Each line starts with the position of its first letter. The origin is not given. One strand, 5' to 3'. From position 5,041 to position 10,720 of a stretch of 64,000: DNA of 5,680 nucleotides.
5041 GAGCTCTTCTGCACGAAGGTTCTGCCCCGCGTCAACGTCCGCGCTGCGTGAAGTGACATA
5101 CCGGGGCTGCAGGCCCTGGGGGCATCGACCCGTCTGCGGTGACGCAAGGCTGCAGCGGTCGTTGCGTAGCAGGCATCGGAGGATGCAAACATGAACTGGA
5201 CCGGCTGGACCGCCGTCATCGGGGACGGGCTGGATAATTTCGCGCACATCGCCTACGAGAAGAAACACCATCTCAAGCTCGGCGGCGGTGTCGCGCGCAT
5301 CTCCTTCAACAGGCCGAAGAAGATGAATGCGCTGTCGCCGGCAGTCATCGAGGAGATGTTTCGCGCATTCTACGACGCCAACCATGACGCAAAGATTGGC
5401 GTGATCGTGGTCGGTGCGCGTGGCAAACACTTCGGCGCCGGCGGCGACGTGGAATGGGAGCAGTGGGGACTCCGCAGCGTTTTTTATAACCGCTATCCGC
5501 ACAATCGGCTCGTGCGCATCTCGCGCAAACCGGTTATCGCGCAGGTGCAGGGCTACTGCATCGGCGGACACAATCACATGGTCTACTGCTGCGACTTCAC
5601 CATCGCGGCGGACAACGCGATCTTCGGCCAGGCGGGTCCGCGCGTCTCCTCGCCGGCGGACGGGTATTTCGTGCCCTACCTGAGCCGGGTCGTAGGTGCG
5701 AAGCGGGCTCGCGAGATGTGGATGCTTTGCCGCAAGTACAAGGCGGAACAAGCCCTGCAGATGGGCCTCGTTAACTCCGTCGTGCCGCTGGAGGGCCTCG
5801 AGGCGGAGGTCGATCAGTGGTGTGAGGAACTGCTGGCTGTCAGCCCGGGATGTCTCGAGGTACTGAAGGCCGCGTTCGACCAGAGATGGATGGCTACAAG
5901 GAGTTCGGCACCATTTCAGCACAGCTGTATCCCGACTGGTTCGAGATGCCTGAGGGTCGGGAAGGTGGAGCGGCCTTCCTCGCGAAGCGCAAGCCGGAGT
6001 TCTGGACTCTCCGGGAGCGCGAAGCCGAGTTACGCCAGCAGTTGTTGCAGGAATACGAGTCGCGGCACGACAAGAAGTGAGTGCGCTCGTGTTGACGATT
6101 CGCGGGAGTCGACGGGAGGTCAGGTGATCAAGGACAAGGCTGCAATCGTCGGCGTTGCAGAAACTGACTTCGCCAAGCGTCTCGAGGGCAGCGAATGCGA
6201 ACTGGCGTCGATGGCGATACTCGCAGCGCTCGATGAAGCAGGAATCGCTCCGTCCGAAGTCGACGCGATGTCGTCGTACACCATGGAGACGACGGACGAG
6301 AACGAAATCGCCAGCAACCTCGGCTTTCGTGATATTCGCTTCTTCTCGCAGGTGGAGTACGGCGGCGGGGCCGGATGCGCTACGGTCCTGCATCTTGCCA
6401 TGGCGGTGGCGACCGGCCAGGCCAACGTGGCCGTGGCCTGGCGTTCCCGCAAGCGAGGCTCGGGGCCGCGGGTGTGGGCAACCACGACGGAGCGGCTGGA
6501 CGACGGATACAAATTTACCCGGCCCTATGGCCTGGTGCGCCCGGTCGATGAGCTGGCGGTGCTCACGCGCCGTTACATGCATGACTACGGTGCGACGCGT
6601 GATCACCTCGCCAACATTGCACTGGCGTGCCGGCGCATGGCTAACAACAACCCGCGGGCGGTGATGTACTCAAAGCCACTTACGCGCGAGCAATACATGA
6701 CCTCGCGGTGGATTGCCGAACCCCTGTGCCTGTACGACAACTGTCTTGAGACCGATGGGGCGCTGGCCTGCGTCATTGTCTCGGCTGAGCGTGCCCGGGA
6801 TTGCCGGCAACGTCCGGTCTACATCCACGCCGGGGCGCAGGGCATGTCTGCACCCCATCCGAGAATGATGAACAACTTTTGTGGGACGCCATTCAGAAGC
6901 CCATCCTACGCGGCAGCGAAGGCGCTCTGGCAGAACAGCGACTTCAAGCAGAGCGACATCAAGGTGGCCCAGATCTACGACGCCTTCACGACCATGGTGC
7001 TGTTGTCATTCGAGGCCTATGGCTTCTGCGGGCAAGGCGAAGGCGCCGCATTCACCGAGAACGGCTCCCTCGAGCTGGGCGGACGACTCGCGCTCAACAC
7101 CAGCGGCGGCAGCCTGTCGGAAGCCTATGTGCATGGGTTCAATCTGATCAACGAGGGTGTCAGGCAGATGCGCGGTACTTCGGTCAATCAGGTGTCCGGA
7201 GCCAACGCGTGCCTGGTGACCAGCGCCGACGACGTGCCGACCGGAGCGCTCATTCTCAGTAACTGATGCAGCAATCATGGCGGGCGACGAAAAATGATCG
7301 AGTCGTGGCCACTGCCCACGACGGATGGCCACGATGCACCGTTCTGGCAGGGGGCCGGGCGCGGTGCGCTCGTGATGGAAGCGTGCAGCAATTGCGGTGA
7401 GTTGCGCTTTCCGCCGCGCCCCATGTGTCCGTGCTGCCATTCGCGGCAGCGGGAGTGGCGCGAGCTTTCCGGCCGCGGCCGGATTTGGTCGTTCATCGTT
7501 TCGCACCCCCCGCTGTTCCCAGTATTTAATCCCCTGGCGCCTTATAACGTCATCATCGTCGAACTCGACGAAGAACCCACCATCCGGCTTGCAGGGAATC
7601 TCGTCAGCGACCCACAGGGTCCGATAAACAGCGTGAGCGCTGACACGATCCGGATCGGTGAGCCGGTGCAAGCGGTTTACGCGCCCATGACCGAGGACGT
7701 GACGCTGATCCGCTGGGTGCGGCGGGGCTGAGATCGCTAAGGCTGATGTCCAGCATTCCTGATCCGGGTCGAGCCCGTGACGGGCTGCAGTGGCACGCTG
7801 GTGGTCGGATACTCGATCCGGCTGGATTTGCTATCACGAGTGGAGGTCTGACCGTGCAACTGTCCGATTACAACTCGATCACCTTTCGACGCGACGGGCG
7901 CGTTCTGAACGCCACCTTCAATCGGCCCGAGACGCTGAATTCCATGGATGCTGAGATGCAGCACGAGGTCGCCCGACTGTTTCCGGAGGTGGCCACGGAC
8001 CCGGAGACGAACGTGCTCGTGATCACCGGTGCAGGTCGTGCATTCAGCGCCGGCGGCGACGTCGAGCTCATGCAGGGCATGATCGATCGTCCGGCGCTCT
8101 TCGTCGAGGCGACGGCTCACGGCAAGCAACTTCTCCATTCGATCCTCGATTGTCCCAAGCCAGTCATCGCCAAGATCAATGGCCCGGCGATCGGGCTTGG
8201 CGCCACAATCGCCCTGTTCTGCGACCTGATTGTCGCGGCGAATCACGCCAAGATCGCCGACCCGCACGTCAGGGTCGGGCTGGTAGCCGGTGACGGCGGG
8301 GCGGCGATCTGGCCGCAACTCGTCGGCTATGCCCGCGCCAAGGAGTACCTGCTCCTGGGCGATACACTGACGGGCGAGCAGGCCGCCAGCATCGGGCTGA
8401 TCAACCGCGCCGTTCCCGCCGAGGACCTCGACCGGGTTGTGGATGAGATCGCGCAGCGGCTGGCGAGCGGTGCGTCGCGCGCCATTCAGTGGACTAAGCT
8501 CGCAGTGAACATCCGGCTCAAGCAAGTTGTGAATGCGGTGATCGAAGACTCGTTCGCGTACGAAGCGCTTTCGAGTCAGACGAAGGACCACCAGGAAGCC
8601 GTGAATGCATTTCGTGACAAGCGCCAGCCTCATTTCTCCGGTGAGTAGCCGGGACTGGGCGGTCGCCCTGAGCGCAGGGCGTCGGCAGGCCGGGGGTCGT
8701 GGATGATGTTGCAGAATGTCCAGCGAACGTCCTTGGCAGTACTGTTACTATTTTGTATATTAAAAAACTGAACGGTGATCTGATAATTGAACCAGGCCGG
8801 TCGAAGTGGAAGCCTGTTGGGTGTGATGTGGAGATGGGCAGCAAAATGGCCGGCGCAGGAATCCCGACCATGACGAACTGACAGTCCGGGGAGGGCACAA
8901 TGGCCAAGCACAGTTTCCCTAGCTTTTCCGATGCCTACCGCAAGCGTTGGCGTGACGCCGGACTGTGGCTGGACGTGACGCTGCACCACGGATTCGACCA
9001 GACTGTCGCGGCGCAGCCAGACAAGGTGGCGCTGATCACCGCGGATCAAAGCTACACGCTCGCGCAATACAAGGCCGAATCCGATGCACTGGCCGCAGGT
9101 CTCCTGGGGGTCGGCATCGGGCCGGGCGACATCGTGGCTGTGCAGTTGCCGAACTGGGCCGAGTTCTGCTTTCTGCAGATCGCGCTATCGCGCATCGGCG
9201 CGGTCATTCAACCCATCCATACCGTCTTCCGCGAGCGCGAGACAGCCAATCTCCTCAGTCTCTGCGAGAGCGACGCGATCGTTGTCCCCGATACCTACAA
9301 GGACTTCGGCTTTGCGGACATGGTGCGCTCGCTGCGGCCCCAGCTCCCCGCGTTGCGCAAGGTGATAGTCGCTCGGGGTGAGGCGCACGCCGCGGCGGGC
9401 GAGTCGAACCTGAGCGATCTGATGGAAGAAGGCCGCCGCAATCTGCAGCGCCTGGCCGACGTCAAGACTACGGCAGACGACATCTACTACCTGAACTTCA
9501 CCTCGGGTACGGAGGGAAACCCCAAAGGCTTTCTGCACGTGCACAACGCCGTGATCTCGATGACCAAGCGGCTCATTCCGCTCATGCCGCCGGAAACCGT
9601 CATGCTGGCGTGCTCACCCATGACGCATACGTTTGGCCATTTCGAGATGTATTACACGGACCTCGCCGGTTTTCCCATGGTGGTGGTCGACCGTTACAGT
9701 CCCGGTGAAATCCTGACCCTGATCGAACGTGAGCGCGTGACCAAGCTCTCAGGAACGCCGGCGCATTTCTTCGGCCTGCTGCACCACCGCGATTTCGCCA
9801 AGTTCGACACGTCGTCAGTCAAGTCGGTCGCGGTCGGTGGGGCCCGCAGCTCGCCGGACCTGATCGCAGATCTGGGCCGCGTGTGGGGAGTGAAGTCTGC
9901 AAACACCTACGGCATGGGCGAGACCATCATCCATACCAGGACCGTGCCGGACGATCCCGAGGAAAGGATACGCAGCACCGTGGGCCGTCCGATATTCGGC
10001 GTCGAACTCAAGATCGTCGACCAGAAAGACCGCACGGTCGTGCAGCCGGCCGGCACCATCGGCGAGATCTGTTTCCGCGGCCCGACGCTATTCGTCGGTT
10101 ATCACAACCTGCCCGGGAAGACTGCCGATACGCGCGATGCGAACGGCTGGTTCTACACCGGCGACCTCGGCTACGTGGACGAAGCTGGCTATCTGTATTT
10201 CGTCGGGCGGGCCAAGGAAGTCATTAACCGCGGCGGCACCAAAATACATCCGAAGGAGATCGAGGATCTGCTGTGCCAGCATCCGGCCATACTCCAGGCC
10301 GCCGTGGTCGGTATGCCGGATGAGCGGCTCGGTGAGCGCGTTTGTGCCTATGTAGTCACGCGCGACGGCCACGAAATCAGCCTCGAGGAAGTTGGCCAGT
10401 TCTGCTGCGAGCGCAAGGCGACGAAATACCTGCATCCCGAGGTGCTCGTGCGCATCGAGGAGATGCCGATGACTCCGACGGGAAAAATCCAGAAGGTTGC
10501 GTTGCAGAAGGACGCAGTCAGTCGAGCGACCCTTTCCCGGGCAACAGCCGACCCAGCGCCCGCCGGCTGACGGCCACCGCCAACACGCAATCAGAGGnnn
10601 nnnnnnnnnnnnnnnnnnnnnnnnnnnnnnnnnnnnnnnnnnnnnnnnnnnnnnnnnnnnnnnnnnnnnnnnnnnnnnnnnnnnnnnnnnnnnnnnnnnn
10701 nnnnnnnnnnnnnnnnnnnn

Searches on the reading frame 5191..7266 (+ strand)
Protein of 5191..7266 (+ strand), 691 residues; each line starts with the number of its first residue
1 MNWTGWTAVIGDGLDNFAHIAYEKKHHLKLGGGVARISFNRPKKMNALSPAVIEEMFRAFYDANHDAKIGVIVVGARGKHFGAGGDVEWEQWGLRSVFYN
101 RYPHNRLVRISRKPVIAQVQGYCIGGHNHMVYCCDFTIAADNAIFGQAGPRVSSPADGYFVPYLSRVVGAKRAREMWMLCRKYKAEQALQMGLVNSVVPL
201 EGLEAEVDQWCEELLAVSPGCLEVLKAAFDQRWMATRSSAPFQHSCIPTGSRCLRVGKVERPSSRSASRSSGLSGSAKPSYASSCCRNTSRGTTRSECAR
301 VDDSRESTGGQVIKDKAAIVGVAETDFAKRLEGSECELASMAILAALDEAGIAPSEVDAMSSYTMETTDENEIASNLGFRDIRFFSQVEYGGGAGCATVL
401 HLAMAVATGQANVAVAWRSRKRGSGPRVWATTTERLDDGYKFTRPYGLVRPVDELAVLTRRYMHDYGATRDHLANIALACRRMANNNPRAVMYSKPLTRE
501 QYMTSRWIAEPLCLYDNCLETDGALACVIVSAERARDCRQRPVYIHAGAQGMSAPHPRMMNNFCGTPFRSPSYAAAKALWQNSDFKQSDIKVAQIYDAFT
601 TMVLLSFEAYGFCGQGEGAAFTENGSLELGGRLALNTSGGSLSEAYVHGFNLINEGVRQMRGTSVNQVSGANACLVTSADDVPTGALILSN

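Call 13: search_protein_families(library=pfam, proteins=[window:5191-7266:+])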
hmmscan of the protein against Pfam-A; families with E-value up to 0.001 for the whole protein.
window:5191-7266:+ (691 aa): 4 families
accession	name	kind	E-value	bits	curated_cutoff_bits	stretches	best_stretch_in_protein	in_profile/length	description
PF00378.25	ECH_1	-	3.5e-49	167.9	27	1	32-233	4-209/251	Enoyl-CoA hydratase/isomerase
PF22691.2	Thiolase_C_1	-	2e-29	102.6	28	1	574-678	22-129/144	Thiolase C-terminal domain-like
PF16113.10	ECH_2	-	1.2e-16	61.6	27.2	1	35-207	2-181/335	Enoyl-CoA hydratase/isomerase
PF00108.29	Thiolase_N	-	1.4e-06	28.4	26.4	1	319-495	3-195/260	Thiolase, N-terminal domain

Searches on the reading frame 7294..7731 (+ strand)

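Call 13: search_protein_families(library=pfam, proteins=[window:7294-7731:+])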
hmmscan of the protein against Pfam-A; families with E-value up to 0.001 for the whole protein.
window:7294-7731:+ (145 aa): 2 families
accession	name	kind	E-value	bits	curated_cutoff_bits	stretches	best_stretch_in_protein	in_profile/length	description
PF01796.24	OB_ChsH2_C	-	1e-15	57.8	27.1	1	55-129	1-64/65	ChsH2, C-terminal OB-fold domain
PF12172.15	zf-ChsH2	-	1.8e-09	37.7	23.2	1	18-52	1-35/37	ChsH2, rubredoxin-like zinc ribbon domain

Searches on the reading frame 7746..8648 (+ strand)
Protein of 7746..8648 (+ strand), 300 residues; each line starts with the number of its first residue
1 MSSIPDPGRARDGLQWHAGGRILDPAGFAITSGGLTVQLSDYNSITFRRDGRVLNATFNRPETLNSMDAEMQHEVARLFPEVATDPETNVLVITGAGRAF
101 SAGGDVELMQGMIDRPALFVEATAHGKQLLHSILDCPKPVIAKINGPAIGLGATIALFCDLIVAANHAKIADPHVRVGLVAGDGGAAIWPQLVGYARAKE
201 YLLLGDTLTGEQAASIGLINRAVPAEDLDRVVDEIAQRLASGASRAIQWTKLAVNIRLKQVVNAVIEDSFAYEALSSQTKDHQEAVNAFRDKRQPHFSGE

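Call 13: search_protein_families(library=pfam, proteins=[window:7746-8648:+])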
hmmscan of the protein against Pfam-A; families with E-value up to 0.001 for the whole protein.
window:7746-8648:+ (300 aa): 2 families
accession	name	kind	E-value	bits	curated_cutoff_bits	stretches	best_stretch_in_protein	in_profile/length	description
PF00378.25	ECH_1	-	8.1e-52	176.5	27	1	52-299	5-250/251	Enoyl-CoA hydratase/isomerase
PF16113.10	ECH_2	-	1e-29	104.6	27.2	1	56-285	4-221/335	Enoyl-CoA hydratase/isomerase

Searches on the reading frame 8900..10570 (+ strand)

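Call 14: search_protein_families(library=pfam, proteins=[window:8900-10570:+])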
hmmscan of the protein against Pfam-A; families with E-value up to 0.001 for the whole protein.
window:8900-10570:+ (556 aa): 2 families
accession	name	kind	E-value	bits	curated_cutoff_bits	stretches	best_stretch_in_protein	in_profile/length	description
PF00501.34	AMP-binding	-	1.4e-77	261.5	29.9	1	32-402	1-384/384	AMP-binding enzyme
PF13193.12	AMP-binding_C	-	3.4e-16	60.3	24.5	1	453-529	1-76/76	AMP-binding enzyme C-terminal domain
